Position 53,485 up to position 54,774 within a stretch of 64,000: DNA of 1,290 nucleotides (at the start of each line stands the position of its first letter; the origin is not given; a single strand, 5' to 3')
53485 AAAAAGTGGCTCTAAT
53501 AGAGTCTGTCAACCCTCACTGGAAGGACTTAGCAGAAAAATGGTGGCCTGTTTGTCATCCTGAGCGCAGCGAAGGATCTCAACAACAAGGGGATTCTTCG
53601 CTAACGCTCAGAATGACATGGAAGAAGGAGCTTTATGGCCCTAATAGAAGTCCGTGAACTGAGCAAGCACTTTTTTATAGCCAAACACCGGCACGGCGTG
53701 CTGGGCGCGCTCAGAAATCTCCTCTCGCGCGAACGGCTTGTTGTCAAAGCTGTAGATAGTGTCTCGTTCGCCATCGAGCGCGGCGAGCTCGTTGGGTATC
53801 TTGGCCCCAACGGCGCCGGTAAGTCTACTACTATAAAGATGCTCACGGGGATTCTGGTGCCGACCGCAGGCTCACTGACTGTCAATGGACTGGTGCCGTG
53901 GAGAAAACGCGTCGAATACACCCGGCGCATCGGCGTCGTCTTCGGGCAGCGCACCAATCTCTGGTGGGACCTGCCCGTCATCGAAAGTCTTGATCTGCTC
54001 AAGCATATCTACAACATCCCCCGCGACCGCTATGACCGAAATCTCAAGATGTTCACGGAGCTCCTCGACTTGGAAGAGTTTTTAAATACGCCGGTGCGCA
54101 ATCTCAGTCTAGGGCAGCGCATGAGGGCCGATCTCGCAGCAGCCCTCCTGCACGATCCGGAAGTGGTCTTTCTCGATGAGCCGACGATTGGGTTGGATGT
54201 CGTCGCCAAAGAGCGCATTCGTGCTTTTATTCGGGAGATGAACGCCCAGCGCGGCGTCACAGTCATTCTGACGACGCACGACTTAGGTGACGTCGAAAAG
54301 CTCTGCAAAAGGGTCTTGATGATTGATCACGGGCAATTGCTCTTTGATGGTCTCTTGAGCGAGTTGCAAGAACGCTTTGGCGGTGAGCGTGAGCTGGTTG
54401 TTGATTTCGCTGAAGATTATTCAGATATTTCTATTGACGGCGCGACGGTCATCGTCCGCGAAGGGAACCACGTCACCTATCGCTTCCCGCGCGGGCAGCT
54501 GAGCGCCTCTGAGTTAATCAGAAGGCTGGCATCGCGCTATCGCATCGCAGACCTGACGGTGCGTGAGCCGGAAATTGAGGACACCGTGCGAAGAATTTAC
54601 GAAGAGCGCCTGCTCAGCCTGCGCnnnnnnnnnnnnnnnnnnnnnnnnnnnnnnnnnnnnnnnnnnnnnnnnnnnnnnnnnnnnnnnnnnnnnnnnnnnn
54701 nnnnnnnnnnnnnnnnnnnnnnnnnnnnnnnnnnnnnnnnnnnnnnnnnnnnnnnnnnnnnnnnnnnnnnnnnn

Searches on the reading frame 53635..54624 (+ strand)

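Call 53: search_protein_families(library=pfam, proteins=[window:53635-54624:+], max_evalue=0.001)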
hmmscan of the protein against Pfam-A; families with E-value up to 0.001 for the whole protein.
window:53635-54624:+ (330 aa): 3 families
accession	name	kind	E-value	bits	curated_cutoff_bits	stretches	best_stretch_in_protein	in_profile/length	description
PF00005.33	ABC_tran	-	2e-26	93.7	25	1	41-184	2-136/137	ABC transporter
PF13304.12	AAA_21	-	1.7e-13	51.7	27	1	143-217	224-300/304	AAA domain, putative AbiEii toxin, Type IV TA system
PF13732.12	DrrA1-3_C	-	0.00017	22.7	27.4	1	239-316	1-75/81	ATP-binding protein DrrA1-3-like, C-terminal domain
